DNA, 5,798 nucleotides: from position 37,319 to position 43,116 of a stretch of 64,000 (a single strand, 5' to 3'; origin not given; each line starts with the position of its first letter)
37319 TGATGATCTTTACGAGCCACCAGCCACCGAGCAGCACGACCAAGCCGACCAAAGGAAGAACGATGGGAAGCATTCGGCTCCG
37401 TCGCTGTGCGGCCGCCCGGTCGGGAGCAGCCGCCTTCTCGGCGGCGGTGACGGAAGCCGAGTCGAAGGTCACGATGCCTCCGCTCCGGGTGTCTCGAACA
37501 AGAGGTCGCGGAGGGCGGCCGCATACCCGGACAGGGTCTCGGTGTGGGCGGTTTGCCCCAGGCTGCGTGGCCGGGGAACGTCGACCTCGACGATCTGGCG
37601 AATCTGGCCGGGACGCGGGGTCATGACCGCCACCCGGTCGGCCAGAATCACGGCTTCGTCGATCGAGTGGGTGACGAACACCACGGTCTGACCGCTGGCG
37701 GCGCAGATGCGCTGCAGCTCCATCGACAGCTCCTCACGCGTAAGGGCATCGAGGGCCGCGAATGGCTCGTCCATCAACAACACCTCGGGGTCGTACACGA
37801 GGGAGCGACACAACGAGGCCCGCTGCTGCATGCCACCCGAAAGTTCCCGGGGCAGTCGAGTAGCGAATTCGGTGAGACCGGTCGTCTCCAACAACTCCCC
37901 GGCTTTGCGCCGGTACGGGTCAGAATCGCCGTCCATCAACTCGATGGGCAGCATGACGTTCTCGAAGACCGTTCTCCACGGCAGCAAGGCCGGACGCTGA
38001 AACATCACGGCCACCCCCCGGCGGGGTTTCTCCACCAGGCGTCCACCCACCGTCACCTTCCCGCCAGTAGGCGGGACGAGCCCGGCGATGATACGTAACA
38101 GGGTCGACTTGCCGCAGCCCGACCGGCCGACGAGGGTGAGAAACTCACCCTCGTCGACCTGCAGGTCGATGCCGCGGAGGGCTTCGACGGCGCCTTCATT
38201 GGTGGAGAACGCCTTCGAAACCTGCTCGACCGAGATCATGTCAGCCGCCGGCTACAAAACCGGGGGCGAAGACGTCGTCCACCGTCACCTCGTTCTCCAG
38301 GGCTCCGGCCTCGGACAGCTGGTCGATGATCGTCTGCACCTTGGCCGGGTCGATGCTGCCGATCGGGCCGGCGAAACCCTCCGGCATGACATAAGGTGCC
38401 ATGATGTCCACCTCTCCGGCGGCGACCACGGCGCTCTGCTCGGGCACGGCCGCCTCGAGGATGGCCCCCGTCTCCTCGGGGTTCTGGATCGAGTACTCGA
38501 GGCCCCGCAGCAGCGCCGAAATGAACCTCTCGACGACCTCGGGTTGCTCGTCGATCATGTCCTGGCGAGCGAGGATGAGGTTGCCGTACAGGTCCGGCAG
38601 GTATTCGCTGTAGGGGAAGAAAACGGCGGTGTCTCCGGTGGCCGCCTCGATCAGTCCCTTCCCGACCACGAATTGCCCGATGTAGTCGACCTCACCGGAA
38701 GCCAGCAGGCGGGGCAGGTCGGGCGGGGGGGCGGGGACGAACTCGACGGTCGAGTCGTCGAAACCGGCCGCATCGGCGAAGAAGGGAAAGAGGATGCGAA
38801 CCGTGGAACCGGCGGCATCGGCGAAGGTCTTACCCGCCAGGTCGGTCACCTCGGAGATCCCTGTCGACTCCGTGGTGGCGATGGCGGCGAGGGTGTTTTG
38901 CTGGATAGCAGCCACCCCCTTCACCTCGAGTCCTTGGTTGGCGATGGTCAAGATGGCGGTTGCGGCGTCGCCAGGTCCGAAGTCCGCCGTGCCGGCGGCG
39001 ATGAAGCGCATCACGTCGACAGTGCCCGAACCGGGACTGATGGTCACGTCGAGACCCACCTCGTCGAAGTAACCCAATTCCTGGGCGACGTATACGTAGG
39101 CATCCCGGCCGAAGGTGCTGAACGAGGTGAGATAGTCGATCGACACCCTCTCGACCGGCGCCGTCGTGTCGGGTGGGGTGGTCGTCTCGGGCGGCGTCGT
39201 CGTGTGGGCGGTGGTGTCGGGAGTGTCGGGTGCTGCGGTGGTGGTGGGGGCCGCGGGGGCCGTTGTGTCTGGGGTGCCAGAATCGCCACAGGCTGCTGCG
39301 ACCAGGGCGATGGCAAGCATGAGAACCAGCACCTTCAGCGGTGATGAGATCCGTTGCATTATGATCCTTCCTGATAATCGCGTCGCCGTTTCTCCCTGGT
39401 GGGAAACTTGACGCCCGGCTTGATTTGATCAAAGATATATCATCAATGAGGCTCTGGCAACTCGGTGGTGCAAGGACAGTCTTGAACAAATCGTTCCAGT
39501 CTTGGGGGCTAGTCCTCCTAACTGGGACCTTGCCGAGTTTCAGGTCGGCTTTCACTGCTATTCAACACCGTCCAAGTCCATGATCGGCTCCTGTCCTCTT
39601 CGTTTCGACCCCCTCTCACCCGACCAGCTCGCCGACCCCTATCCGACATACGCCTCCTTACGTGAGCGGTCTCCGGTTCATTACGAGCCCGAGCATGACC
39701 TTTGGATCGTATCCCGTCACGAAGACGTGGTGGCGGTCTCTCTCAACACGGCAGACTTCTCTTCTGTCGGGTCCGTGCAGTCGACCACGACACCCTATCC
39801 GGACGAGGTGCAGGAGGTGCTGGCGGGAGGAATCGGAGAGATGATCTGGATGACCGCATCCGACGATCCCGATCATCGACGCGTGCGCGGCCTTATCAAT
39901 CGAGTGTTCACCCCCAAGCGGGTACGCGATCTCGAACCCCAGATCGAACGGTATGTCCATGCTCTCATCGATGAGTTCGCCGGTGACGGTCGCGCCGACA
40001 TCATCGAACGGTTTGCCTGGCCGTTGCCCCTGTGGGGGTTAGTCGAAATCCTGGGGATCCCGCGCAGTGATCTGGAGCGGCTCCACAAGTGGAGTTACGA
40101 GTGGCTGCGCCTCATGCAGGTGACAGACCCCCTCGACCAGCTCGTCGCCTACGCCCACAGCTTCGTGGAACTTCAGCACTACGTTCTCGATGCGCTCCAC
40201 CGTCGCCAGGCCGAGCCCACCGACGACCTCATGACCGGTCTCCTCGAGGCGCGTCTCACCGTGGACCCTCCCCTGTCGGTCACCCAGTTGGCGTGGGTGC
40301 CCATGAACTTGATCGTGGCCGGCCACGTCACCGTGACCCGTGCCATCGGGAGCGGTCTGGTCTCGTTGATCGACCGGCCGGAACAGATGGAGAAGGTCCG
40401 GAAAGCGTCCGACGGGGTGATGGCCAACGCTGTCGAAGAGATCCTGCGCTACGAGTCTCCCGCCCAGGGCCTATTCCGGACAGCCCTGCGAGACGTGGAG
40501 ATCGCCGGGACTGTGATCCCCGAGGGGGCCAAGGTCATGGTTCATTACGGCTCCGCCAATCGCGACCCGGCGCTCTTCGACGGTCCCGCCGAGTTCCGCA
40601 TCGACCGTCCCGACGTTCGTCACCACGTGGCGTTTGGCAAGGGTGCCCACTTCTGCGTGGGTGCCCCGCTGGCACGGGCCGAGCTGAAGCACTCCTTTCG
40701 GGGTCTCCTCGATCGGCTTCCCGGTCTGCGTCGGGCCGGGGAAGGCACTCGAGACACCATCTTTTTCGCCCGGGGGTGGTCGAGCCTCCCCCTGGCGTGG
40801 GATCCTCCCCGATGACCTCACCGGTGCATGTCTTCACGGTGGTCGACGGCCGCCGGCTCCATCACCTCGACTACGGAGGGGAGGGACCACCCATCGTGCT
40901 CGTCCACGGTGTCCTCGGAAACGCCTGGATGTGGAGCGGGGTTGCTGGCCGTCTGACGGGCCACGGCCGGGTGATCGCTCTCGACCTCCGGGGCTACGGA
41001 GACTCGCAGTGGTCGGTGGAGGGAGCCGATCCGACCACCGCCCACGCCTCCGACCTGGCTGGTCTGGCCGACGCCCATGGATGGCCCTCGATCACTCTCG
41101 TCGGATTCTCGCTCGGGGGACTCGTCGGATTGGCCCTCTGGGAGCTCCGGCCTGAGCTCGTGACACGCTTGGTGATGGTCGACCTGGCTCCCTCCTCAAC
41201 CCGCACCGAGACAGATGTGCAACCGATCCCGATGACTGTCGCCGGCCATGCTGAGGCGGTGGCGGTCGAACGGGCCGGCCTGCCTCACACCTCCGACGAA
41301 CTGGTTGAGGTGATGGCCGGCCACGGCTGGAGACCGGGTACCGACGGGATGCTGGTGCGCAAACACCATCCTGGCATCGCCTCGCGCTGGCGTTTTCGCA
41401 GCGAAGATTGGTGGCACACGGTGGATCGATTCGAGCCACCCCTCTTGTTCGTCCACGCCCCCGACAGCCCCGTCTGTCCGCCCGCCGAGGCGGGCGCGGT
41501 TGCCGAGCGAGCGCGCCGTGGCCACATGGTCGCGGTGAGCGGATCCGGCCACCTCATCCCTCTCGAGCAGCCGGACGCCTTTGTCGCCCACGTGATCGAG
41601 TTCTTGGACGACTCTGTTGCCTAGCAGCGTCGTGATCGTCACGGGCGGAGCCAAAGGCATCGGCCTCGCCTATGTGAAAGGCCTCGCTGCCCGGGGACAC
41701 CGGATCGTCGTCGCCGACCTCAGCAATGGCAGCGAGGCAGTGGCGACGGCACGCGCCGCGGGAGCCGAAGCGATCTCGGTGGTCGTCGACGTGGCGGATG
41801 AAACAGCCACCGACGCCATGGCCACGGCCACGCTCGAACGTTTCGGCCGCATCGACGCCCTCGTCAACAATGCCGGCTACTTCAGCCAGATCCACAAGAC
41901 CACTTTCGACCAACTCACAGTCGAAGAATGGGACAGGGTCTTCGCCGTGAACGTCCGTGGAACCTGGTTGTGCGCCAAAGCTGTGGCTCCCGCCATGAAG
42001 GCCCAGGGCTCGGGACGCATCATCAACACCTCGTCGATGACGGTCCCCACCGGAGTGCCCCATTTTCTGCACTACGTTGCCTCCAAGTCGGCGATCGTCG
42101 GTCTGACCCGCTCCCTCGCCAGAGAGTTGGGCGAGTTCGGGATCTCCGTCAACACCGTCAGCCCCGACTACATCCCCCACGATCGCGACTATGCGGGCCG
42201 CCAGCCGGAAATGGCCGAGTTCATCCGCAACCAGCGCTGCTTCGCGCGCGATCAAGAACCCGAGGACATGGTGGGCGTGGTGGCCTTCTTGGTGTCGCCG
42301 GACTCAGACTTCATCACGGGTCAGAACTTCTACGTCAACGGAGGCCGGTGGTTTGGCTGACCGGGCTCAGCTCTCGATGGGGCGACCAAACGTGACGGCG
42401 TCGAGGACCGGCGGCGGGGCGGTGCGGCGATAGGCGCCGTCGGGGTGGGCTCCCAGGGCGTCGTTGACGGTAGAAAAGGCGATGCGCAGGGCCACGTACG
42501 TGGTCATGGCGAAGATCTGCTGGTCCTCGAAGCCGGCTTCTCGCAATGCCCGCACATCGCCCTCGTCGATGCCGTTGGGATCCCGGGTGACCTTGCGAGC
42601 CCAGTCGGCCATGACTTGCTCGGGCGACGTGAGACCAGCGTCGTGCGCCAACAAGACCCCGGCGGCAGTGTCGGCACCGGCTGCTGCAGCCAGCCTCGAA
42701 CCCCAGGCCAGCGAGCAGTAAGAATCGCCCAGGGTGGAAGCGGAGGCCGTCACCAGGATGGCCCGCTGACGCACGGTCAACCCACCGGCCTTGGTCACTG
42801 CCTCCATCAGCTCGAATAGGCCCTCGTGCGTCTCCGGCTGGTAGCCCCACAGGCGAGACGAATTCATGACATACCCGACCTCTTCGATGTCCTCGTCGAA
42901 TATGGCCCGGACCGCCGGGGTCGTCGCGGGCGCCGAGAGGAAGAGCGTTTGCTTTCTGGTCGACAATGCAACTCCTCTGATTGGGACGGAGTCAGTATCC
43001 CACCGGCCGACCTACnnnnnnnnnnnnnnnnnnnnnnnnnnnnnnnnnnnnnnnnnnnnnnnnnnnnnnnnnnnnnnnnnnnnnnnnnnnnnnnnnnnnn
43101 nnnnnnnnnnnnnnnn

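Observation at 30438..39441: Eleven-gene operon coupling a NitT/TauT-type (NMT1/THI5-like SBP) transporter to an aromatic or N-heterocycle degradation-like enzyme set with a RidA deaminase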

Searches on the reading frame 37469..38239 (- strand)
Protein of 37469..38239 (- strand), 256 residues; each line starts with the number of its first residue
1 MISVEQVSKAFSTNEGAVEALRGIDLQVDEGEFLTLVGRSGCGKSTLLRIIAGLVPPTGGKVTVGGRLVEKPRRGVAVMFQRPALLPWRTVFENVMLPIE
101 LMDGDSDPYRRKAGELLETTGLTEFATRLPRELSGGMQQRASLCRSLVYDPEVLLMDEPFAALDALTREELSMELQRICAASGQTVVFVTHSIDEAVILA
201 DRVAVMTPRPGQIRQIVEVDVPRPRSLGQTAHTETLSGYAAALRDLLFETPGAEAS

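Call 5: search_protein_families(library=pfam, proteins=[window:37469-38239:-], max_evalue=0.01)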
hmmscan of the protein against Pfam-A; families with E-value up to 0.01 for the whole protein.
window:37469-38239:- (256 aa): 8 families
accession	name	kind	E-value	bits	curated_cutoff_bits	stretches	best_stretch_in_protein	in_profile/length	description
PF00005.33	ABC_tran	-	6.4e-33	114.7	25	1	21-161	1-137/137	ABC transporter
PF13304.12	AAA_21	-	9.6e-08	32.9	27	1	129-192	234-299/304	AAA domain, putative AbiEii toxin, Type IV TA system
PF20703.3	nSTAND1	-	0.00024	21.3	27.1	1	27-94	29-87/379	Novel STAND NTPase 1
PF13191.12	AAA_16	-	0.00064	20.7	32.6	1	28-179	19-124/167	AAA ATPase domain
PF13401.12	AAA_22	-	0.00073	20.3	27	1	31-180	5-109/130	AAA domain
PF13481.12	AAA_25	-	0.00088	19.4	27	0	28-83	30-83/195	AAA domain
PF13555.12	AAA_29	-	0.002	18.3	27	1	25-57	16-49/61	P-loop containing region of AAA domain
PF03193.22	RsgA_GTPase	-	0.0064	16.8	30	0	20-52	96-127/174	RsgA GTPase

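Call 6: search_protein_families(library=ncbifam, proteins=[window:37469-38239:-], max_evalue=0.01)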
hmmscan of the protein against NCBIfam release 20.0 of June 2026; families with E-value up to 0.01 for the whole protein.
window:37469-38239:- (256 aa): 187 families (the best 25 are shown)
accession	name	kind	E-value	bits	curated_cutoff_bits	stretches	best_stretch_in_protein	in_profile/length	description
TIGR01184.1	ntrCD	subfamily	1.2e-62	211.5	291.8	1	21-228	1-211/230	nitrate ABC transporter ATP-binding protein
NF040729.1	ABC_ATP_SaoA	equivalog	1.3e-62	211.5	360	1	2-234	2-234/248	ABC transporter ATP-binding protein SaoA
TIGR01186.1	proV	subfamily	3.7e-56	190.8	326.6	1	16-216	4-211/363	betaine/proline/choline family ABC transporter ATP-binding protein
NF008420.0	PRK11247.1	equivalog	5.7e-56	189.5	395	1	3-231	14-230/257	aliphatic sulfonates ABC transporter ATP-binding protein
TIGR03265.1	PhnT2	equivalog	5.8e-55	186.9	457.7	1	2-216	5-216/353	putative 2-aminoethylphosphonate ABC transporter ATP-binding protein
NF008421.0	PRK11248.1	equivalog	1.4e-54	185.3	357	1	6-230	3-226/255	taurine ABC transporter ATP-binding subunit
NF040840.2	tungstate_WtpC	equivalog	2.5e-52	178.3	440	1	1-219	1-215/347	tungstate ABC transporter ATP-binding protein WtpC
NF040933.2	ABC_arch_GlcV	equivalog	4e-52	177.3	450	1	2-217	3-224/357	glucose ABC transporter ATP-binding protein GlcV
NF008653.0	PRK11650.1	subfamily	1.9e-51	175.2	432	1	2-217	4-217/357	sn-glycerol-3-phosphate ABC transporter ATP-binding protein UgpC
NF006987.0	PRK09452.1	equivalog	3e-51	174.3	482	1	2-216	18-229/378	spermidine/putrescine ABC transporter ATP-binding protein PotA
TIGR00968.1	3a0106s01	subfamily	4.8e-51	173.6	342.75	1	2-216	1-212/237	sulfate ABC transporter ATP-binding protein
TIGR03415.1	ABC_choXWV_ATP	equivalog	2.4e-50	171.6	483.75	1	11-214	30-244/382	choline ABC transporter ATP-binding protein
NF043075.1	MMSYN1_0197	equivalog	2.4e-49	168.1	550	1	2-216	3-214/341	spermidine/putrescine ABC transporter ATP-binding protein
TIGR01187.1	potA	subfamily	1.2e-48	165.9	355.6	1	36-218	1-184/325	polyamine ABC transporter ATP-binding protein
TIGR03258.1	PhnT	equivalog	5.6e-48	163.8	499.15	1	16-212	19-217/359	2-aminoethylphosphonate ABC transport system ATP-binding subunit PhnT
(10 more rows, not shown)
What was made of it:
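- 37469..38239 (-): ABC transporter ATPase. ABC_tran 6e-33; nearest NCBIfam models are nitrate/taurine/sulfonate-type ATPases, all below cutoff (calls 5, 6)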

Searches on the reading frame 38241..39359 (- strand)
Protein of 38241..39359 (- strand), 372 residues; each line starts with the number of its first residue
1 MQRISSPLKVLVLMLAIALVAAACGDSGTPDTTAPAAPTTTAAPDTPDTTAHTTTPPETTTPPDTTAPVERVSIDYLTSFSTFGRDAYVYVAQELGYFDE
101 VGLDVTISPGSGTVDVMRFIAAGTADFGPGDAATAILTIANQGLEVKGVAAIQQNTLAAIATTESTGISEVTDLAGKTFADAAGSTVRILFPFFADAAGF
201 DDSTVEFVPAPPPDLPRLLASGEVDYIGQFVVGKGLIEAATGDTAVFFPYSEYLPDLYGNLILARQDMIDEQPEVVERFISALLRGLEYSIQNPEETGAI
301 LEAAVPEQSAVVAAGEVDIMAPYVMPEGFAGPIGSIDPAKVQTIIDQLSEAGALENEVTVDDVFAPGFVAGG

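Call 5: search_protein_families(library=pfam, proteins=[window:38241-39359:-], max_evalue=0.01)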
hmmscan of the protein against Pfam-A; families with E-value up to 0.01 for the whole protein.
window:38241-39359:- (372 aa): 4 families
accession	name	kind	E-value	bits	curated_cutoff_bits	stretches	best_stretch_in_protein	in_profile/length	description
PF09084.16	NMT1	-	3.2e-40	138.8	20.5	1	88-296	6-215/216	NMT1/THI5 like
PF13379.11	NMT1_2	-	5.8e-07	30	24.7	1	89-290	21-238/252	NMT1-like family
PF12974.12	Phosphonate-bd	-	0.0025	17.7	27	1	100-180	26-109/242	ABC transporter, phosphonate, periplasmic substrate-binding protein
PF21827.1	New_glue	-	0.0032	17.6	31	1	11-65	8-59/94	New glue protein family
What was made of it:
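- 38241..39359 (-): Substrate-binding lipoprotein, NMT1/THI5-like (NitT/TauT-type ABC importer), with a Pro/Thr-rich linker. Pfam NMT1 3e-40 (call 5).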

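Call 6: search_protein_families(library=ncbifam, proteins=[window:38241-39359:-], max_evalue=0.01)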
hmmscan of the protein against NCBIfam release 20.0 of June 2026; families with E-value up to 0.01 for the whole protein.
window:38241-39359:- (372 aa): 4 families
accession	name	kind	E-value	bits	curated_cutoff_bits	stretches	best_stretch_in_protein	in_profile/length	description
TIGR01728.1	SsuA_fam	subfamily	5.6e-20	71.7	163.5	1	86-366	11-286/290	aliphatic sulfonate ABC transporter substrate-binding protein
TIGR02122.1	TRAP_TAXI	subfamily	3.6e-06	26.1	84.35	1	102-227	59-194/320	TAXI family TRAP transporter solute-binding subunit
TIGR01729.1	taurine_ABC_bnd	equivalog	0.0045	16.4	304.25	0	113-282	37-205/300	taurine ABC transporter substrate-binding protein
NF040735.1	SBP_SaoX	equivalog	0.0045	16.1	300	0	90-137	19-63/330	ABC transporter substrate-binding subunit SaoX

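Call 14: search_solved_structures(query=window:38241-39359:-, max_evalue=0.001)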
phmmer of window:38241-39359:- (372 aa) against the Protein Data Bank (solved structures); distinct sequences matched with E-value up to 0.001: 7.
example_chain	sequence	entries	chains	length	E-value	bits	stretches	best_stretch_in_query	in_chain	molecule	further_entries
4nmy_A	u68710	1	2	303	4.8e-17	65.5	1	88-315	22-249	ABC-type transport system, extracellular solute-binding protein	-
3ix1_A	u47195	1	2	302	1.8e-13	53.8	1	86-365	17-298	N-formyl-4-amino-5-aminomethyl-2-methylpyrimidine binding protein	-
4esw_A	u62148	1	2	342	1.1e-06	31.5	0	76-179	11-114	Pyrimidine biosynthesis enzyme THI13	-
4esx_A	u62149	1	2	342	1.6e-06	30.8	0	76-179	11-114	Pyrimidine biosynthesis enzyme THI13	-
4h65_A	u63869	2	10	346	2.8e-05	26.8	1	86-178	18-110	Pyrimidine precursor biosynthesis enzyme THI5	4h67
4h6d_F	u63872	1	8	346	7.7e-05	25.3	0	86-178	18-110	Pyrimidine precursor biosynthesis enzyme THI5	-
3qsl_A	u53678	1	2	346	0.00048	22.7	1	90-291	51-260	Putative exported protein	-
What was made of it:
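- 38241..39359 (-): Best PDB matches are 4nmy and the ThiY FAMP-binding protein 3ix1 (call 14).
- On NitT/TauT-type ABC importer: calls 5, 6, 14
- NMT1-type binding proteins with known ligands bind pyrimidine-type ligands (call 14).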

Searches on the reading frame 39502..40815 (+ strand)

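Call 7: search_protein_families(library=pfam, proteins=[window:39502-40815:+], max_evalue=1)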
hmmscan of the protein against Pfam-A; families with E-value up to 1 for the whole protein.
window:39502-40815:+ (437 aa): 1 family
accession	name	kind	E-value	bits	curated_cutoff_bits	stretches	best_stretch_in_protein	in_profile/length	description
PF00067.27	p450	-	1.5e-27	96.9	22.8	1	237-403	235-429/462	Cytochrome P450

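Call 60: search_protein_families(library=ncbifam, proteins=[window:39502-40815:+], max_evalue=1e-10)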
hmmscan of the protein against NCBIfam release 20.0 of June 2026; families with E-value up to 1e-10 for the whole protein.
window:39502-40815:+ (437 aa): 7 families
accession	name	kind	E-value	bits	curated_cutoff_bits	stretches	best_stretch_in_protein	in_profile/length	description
TIGR04538.1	P450_cycloAA_1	subfamily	3.3e-49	167.8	500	1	39-432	4-393/395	cytochrome P450, cyclodipeptide synthase-associated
NF041177.1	Cyp119_Thmprot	equivalog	5.2e-47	160.4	680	1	47-397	2-331/368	cytochrome P450 Cyp119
TIGR04458.1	CYP450_TxtE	equivalog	1.7e-45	155.4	500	1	40-432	7-401/403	4-nitrotryptophan synthase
NF045816.1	PentlenlactSyn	equivalog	5.6e-44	150.4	700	1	65-412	36-372/396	pentalenolactone synthase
TIGR04515.1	P450_rel_GT_act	subfamily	5.4e-41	141.2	343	1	44-417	31-370/386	P450-derived glycosyltransferase activator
NF041802.1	P450_SolI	exception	1.3e-37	129.3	850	1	46-430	32-419/424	solanimycin biosynthesis cytochrome P450 SolI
NF050147.1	aminopyruv_ApyO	equivalog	8.3e-15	54.4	525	1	122-403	85-390/444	RiPP biosynthesis cytochrome P450 ApyO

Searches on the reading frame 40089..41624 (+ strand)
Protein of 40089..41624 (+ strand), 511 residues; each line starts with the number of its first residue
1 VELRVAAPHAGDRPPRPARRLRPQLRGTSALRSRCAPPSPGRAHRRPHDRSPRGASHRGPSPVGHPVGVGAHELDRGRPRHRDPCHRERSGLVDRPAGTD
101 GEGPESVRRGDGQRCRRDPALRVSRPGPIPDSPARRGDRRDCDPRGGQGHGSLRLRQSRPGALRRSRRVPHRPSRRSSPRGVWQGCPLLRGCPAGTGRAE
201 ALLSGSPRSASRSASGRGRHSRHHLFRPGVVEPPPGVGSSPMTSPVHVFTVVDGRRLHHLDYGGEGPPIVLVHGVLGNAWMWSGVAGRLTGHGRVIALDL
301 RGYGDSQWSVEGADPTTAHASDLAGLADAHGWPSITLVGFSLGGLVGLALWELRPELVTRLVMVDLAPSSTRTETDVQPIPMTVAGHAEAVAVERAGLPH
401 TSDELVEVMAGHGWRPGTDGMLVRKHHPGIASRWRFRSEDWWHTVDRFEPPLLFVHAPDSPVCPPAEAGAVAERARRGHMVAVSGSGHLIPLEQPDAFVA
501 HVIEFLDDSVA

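Call 7: search_protein_families(library=pfam, proteins=[window:40089-41624:+], max_evalue=1)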
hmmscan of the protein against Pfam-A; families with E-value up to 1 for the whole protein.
window:40089-41624:+ (511 aa): 5 families
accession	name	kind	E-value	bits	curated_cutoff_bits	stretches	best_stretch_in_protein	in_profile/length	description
PF00561.26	Abhydrolase_1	-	2.8e-20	73.5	25.8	1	267-493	1-243/245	alpha/beta hydrolase fold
PF12697.13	Abhydrolase_6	-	1.2e-15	59.2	26.3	1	269-500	1-216/217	Alpha/beta hydrolase family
PF12146.15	Hydrolase_4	-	4.3e-10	39.7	27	1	269-493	7-237/239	Serine aminopeptidase, S33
PF08386.16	Abhydrolase_4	-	0.00022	21.7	21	1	448-508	33-93/103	TAP-like protein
PF00975.26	Thioesterase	-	0.13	12.8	26.4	1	268-371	2-107/226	Thioesterase domain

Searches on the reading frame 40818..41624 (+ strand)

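Call 52: search_protein_families(library=pfam, proteins=[window:40818-41624:+], max_evalue=0.001)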
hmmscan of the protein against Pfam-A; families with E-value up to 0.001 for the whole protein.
window:40818-41624:+ (268 aa): 4 families
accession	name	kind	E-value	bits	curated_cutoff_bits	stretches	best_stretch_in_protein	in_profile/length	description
PF00561.26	Abhydrolase_1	-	3.6e-21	76.4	25.8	1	24-250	1-243/245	alpha/beta hydrolase fold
PF12697.13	Abhydrolase_6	-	1.5e-16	62.2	26.3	1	26-257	1-216/217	Alpha/beta hydrolase family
PF12146.15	Hydrolase_4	-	5.9e-11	42.6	27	1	26-250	7-237/239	Serine aminopeptidase, S33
PF08386.16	Abhydrolase_4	-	8.2e-05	23.1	21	1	205-265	33-93/103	TAP-like protein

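Call 60: search_protein_families(library=ncbifam, proteins=[window:40818-41624:+], max_evalue=1e-10)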
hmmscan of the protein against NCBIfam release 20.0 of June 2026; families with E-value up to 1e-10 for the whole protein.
window:40818-41624:+ (268 aa): 11 families
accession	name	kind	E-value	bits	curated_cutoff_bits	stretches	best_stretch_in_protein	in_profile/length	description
TIGR02427.1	protocat_pcaD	equivalog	3.1e-26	92.3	255.85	1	14-263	2-250/251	3-oxoadipate enol-lactonase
NF051488.1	bifunc_PcaDC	exception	3e-24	85.9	390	1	20-265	7-252/375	bifunctional 3-oxoadipate enol-lactonase/4-carboxymuconolactone decarboxylase PcaDC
NF007954.0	PRK10673.1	equivalog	1.9e-18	66.7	399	1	24-265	17-254/255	esterase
NF011457.0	PRK14875.1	equivalog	1.8e-17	63.4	307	1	7-121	115-229/372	acetoin dehydrogenase dihydrolipoyllysine-residue acetyltransferase subunit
NF051487.1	bifunc_PcaCD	exception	1.9e-17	63.5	430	1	24-264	173-412/413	bifunctional 4-carboxymuconolactone decarboxylase/3-oxoadipate enol-lactonase PcaCD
NF002938.0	PRK03592.1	equivalog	1.3e-16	60.8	241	1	8-124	16-130/298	haloalkane dehalogenase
TIGR03695.1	menH_SHCHC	equivalog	4.4e-16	59.1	208.55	1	23-122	2-103/252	2-succinyl-6-hydroxy-2,4-cyclohexadiene-1-carboxylate synthase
NF050089.1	i_nPHAscl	equivalog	4.3e-15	55.5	300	1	13-122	8-116/288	intracellular short-chain-length polyhydroxyalkanoate depolymerase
TIGR03056.1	bchO_mg_che_rel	equivalog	2.5e-14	53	172.55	0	10-112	14-117/278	alpha/beta fold hydrolase BchO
NF002043.0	PRK00870.1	subfamily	4.3e-14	52.7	265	0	13-122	35-147/302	haloalkane dehalogenase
TIGR01738.1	bioH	equivalog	1.1e-13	51.4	206.95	0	22-131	2-106/245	pimeloyl-ACP methyl ester esterase BioH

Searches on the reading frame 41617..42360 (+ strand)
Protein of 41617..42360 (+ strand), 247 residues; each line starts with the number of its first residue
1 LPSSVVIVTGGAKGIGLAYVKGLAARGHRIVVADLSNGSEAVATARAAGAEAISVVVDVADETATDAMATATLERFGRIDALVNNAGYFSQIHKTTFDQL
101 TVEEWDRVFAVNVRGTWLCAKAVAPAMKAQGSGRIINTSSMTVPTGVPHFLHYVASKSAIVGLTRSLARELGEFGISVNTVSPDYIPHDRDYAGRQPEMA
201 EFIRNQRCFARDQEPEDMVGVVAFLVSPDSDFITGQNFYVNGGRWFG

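Call 7: search_protein_families(library=pfam, proteins=[window:41617-42360:+], max_evalue=1)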
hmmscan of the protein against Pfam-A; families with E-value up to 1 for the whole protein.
window:41617-42360:+ (247 aa): 8 families
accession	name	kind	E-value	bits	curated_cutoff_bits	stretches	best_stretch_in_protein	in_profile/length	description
PF13561.12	adh_short_C2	-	1.2e-59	202.3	27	1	12-243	3-234/236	Enoyl-(Acyl carrier protein) reductase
PF00106.31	adh_short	-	9.6e-52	175.7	26.6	1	5-186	2-182/195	short chain dehydrogenase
PF08659.16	KR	-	8.3e-15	55.6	22.6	1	5-179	2-174/180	KR domain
PF01370.27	Epimerase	-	0.0015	18.5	20.9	1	6-143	1-118/240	NAD dependent epimerase/dehydratase family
PF13460.12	NAD_binding_10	-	0.0028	18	27.2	1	11-155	2-113/184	NAD(P)H-binding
PF03435.24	Sacchrp_dh_NADP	-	0.023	15.5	25.1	1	11-90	5-80/129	Saccharopine dehydrogenase NADP binding domain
PF08643.16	DUF1776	-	0.046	13.6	25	1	96-181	107-194/294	Fungal family of unknown function (DUF1776)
PF00107.32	ADH_zinc_N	-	0.16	12.4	31.8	1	14-72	1-54/129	Zinc-binding dehydrogenase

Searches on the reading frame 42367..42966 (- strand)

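Call 36: search_protein_families(library=pfam, proteins=[window:42367-42966:-], max_evalue=0.0001)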
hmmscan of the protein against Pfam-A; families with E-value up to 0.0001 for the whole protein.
window:42367-42966:- (199 aa): 1 family
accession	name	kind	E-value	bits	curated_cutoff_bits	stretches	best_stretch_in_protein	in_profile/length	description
PF02627.25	CMD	-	2.3e-05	24.7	23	0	44-99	1-55/84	Carboxymuconolactone decarboxylase family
